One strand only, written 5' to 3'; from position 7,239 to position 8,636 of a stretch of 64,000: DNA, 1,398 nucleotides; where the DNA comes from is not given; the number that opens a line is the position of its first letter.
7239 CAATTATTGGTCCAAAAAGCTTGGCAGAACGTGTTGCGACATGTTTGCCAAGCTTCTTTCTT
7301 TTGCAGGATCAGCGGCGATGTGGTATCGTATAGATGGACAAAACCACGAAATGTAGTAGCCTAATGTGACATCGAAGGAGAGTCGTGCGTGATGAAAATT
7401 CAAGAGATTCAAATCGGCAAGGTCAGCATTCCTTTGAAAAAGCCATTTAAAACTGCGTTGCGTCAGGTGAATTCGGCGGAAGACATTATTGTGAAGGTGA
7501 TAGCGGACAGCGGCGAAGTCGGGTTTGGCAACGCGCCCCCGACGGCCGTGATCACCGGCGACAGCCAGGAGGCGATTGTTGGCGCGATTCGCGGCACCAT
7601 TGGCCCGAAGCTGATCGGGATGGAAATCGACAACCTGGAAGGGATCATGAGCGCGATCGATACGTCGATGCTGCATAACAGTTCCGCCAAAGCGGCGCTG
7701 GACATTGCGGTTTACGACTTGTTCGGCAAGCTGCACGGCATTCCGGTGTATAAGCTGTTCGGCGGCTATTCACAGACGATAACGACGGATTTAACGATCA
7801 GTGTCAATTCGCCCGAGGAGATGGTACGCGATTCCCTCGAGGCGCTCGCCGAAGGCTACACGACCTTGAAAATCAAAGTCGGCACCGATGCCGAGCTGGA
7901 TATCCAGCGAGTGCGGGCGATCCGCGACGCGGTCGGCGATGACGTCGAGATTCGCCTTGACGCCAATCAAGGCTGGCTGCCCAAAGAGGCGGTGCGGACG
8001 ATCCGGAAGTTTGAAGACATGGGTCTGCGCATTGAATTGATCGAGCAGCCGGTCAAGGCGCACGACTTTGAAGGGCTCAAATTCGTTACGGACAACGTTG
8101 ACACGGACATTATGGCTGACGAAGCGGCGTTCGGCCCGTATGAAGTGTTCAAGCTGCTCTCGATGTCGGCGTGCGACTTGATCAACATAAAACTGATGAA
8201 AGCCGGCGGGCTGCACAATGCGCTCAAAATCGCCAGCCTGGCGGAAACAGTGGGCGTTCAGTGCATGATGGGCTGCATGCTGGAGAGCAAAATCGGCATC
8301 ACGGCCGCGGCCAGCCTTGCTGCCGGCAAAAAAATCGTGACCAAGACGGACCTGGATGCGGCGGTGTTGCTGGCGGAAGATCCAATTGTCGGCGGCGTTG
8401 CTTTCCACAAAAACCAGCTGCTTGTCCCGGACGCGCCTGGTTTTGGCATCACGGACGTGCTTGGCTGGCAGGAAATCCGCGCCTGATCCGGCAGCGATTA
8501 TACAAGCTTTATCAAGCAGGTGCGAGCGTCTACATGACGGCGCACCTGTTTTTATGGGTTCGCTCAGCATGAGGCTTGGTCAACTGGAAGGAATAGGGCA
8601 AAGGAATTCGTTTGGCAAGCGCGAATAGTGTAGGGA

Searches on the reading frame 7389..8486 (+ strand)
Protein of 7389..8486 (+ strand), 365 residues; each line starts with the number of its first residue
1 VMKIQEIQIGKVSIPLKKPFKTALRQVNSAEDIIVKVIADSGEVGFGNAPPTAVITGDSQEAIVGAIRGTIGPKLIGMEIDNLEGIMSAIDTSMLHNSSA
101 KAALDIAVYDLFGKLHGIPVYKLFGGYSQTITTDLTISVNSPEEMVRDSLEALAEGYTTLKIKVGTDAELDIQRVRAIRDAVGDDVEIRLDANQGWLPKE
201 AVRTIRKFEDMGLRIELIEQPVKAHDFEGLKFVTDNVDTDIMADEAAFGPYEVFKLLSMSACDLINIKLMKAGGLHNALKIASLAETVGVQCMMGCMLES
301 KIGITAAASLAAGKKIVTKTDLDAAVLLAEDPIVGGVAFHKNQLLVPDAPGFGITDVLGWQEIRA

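Call 69: search_protein_families(library=pfam, proteins=[window:7389-8486:+], max_evalue=0.0001)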
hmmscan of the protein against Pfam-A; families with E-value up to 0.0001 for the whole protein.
window:7389-8486:+ (365 aa): 2 families
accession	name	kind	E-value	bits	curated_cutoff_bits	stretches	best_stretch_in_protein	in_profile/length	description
PF13378.12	MR_MLE_C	-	5e-53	180.5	29.4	1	146-355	3-214/219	Enolase C-terminal domain-like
PF02746.21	MR_MLE_N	-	6.4e-18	65.5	22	1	6-125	3-117/117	Mandelate racemase / muconate lactonizing enzyme, N-terminal domain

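Call 73: search_protein_families(library=ncbifam, proteins=[window:7389-8486:+], max_evalue=1e-10)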
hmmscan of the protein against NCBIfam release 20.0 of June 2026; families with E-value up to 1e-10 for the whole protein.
window:7389-8486:+ (365 aa): 17 families
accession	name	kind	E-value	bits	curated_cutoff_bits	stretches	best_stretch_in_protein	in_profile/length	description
NF041118.1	A_G_epim_Thtga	equivalog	1.4e-78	264.4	500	1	2-337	1-332/341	L-Ala-D/L-Glu epimerase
TIGR02534.1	mucon_cyclo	subfamily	3.7e-62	210.5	334.95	1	7-355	4-356/368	muconate/chloromuconate family cycloisomerase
NF042940.1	racemase_DgcA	equivalog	1.4e-49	169.1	400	1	9-344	3-314/323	N-acetyl-D-Glu racemase DgcA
NF043002.1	HProlDhtase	equivalog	2.9e-42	144.8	500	1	2-356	1-354/366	cis-3-hydroxy-L-proline dehydratase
TIGR01928.1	menC_lowGC_arch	equivalog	2.5e-41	141.8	200.65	1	11-321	2-307/325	o-succinylbenzoate synthase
NF047820.1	TalGalacDh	equivalog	2.4e-35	122.2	500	1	3-308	3-317/371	L-talarate/galactarate dehydratase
NF011708.0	PRK15129.1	equivalog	1.1e-31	110.1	343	1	8-342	5-317/321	L-Ala-D/L-Glu epimerase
NF040866.1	AraD_Arch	equivalog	1.2e-30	106.8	650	1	32-355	34-360/372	arabinonate dehydratase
NF002782.0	PRK02901.1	equivalog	5.1e-27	94.7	288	1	136-328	84-273/328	o-succinylbenzoate synthase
NF040790.2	glucon_galact_dh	equivalog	1e-25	90.4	750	1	29-292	22-296/390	bifunctional D-gluconate/D-galactonate dehydratase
NF010624.0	PRK14017.1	equivalog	1.5e-24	86.8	311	1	33-308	16-297/382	galactonate dehydratase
TIGR01927.1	menC_gam_Gplu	equivalog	5.9e-21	75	130.55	1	141-325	111-293/307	o-succinylbenzoate synthase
NF043051.1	ManoateDhtManD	equivalog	8.1e-21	74.3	550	0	175-353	195-372/403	D-mannonate dehydratase ManD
NF011654.0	PRK15072.1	subfamily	7.3e-19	67.9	430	0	33-165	18-151/404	D-galactonate dehydratase family protein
NF003473.0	PRK05105.1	equivalog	1.2e-16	60.6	236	1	140-327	120-303/331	o-succinylbenzoate synthase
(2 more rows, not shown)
